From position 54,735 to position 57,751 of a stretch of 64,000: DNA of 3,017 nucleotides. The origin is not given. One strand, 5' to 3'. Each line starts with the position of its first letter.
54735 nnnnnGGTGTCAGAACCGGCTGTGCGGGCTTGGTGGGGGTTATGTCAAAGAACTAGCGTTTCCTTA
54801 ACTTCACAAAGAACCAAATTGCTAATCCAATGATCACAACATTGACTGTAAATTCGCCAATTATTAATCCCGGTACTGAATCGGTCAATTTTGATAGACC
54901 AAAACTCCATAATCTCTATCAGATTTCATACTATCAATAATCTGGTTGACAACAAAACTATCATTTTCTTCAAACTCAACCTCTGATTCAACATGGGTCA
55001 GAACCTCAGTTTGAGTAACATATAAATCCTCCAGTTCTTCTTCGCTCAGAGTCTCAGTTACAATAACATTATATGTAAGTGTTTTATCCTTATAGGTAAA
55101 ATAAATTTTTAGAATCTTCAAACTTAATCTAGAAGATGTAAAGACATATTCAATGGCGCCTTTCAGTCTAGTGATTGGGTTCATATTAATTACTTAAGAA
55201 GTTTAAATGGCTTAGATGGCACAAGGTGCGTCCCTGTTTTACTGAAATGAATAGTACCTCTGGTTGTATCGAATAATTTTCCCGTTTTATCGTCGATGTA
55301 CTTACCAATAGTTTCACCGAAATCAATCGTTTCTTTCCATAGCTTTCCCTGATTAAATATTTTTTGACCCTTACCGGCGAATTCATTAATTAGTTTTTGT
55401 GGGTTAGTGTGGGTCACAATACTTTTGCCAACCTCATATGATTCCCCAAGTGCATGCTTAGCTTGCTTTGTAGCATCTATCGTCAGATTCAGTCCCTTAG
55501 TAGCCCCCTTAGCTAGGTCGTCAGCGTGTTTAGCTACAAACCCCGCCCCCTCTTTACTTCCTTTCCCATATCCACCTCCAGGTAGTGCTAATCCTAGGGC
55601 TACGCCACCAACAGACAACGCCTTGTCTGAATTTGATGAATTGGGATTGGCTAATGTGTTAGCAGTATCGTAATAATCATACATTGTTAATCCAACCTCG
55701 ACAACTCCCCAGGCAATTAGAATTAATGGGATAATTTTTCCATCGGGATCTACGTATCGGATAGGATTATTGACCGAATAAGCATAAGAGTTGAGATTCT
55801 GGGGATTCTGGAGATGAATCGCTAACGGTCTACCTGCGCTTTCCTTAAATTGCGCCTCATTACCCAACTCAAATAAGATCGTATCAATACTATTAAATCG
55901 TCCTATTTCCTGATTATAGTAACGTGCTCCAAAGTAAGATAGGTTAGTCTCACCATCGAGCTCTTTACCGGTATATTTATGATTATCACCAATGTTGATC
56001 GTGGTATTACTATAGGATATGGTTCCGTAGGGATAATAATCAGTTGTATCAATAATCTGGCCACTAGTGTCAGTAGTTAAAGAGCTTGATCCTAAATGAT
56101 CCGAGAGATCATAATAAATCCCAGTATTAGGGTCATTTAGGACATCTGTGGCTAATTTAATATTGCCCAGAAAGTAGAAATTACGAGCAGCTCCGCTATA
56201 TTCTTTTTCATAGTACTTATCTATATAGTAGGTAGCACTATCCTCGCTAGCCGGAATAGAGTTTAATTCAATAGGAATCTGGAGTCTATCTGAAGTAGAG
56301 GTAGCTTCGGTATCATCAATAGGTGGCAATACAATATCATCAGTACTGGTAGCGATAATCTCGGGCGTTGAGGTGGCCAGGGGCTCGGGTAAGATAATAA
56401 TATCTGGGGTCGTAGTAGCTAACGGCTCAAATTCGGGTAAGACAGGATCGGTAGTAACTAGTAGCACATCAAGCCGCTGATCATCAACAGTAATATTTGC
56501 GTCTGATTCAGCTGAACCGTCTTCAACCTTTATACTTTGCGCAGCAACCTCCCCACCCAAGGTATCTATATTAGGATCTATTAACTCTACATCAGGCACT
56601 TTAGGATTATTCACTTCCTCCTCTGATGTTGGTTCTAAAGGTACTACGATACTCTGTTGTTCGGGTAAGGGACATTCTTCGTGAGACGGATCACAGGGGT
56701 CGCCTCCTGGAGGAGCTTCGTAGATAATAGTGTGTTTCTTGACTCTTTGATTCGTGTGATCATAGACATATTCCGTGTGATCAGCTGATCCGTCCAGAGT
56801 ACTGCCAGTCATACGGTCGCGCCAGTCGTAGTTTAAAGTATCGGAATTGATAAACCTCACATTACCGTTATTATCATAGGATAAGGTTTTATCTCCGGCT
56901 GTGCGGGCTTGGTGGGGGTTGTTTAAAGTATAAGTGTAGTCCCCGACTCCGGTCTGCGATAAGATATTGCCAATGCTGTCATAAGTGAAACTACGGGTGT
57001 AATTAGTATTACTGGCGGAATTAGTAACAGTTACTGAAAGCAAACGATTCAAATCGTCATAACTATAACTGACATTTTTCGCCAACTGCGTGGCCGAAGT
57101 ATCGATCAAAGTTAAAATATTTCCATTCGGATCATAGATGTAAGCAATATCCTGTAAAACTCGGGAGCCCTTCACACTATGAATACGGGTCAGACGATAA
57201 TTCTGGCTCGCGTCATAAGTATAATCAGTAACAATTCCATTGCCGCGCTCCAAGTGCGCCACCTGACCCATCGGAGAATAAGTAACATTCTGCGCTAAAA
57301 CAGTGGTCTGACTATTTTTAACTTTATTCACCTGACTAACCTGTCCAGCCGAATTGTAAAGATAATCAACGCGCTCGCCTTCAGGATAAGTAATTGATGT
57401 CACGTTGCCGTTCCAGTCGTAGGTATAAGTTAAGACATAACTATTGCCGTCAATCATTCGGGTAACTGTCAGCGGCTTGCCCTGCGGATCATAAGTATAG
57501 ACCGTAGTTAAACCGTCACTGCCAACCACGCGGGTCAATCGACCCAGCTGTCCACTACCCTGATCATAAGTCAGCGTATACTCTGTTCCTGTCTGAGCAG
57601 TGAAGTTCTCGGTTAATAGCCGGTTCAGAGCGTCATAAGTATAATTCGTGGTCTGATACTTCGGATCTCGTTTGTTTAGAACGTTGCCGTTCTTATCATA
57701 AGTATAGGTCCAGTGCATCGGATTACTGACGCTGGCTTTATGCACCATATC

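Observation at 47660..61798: Rhs/YD-repeat polymorphic toxin locus with three orphan C-terminal toxin cassettes, each followed by a small gene, in an otherwise streamlined genome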

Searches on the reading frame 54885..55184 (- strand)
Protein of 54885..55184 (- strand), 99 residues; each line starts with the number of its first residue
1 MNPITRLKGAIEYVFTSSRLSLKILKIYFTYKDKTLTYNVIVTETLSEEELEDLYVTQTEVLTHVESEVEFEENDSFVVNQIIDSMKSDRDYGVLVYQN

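Call 4: search_protein_families(library=pfam, proteins=[window:54885-55184:-], max_evalue=0.01)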
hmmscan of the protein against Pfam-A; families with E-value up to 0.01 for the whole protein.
window:54885-55184:- (99 aa): 0 families

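Call 5: search_protein_families(library=ncbifam, proteins=[window:54885-55184:-], max_evalue=0.01)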
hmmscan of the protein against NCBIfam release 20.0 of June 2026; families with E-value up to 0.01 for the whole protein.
window:54885-55184:- (99 aa): 0 families

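Call 15: search_protein_families(library=pfam, proteins=[window:54885-55184:-], max_evalue=10)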
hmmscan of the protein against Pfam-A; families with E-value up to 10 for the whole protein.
window:54885-55184:- (99 aa): 1 family
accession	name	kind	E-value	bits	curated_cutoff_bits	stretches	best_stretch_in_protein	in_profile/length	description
PF12576.13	DUF3754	-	0.039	14.3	27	1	11-51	92-132/137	Protein of unknown function (DUF3754)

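Call 68: search_solved_structures(query=window:54885-55184:-, max_evalue=10)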
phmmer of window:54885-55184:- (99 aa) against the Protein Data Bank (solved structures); distinct sequences matched with E-value up to 10: 2.
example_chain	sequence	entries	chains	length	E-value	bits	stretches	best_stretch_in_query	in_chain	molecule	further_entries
6zrk_D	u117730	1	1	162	2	11.9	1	47-87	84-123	Hemagglutinin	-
6v46_B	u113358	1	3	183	2.1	11.8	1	47-87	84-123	Hemagglutinin HA2 chain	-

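Call 84: search_protein_families(library=padloc, proteins=[window:54885-55184:-], max_evalue=1)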
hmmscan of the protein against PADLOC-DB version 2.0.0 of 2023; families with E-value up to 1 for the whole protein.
window:54885-55184:- (99 aa): 0 families

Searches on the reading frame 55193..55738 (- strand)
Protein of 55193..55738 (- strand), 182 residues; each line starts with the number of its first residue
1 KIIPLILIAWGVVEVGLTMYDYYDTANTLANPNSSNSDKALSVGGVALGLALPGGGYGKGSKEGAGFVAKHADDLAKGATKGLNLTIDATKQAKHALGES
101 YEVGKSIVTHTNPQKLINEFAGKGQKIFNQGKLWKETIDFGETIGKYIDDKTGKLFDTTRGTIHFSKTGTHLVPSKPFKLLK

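Call 15: search_protein_families(library=pfam, proteins=[window:55193-55738:-], max_evalue=10)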
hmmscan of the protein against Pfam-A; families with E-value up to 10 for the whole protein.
window:55193-55738:- (182 aa): 1 family
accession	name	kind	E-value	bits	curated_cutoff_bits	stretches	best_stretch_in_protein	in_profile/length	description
PF15542.11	Ntox50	-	4e-23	82.4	22.2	1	87-174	1-92/92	Bacterial toxin 50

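Call 25: search_solved_structures(query=window:55193-55738:-, max_evalue=10)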
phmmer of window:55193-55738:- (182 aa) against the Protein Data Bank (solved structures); distinct sequences matched with E-value up to 10: 3.
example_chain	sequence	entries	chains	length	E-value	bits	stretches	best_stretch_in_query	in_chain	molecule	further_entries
9v8i_B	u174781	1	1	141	2.5e-12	50.1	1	110-177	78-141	YxiDCTD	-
8hhj_B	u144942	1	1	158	2.6e-09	40.3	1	70-179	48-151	MafB2 toxin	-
1mee_A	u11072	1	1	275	1.7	11.6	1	24-108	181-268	MESENTERICOPEPTIDASE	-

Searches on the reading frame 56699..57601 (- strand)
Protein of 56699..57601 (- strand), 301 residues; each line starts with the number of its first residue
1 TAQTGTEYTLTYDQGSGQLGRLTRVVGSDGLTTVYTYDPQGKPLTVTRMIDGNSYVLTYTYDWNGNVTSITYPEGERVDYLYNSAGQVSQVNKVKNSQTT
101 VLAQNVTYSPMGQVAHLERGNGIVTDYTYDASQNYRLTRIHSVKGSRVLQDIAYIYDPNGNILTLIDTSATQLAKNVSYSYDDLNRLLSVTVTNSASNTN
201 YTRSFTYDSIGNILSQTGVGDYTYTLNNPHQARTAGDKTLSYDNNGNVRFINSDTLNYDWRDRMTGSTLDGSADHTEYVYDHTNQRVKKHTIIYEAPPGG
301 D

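Call 80: find_related_loci(query=window:56699-57601:-, collection=metagenome_contigs, flank=10000)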
Query window:56699-57601:- (301 aa) in metagenome_contigs; peptide patterns used: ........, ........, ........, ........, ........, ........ (x = any residue, [..] = any of these).
163 stretches matched a pattern; 28 encode a relative of the query (tblastn E <= 1e-3); 28 distinct loci.
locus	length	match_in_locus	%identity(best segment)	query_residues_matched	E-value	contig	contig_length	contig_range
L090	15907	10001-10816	35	20-289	6e-33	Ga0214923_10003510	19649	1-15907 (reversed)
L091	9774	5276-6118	31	9-289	1e-21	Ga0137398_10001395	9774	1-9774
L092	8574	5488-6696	32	25-300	8e-21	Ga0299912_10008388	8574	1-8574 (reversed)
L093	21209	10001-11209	32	25-300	8e-21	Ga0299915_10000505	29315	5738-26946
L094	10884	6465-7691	29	36-300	6e-20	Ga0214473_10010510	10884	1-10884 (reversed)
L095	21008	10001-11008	29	19-301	5e-20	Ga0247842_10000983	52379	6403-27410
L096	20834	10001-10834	30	2-289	5e-18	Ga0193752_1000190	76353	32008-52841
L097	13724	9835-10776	26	32-289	6e-17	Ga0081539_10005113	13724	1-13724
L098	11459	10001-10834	30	20-296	4e-14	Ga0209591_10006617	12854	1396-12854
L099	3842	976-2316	28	19-248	5e-13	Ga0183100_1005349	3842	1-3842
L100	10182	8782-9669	29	1-291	1e-12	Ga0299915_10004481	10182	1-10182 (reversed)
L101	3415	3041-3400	34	9-167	6e-12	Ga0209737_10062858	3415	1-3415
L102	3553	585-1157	28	12-193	1e-11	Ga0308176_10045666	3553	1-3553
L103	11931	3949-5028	27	9-262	3e-11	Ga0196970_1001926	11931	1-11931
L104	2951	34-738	29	46-296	5e-11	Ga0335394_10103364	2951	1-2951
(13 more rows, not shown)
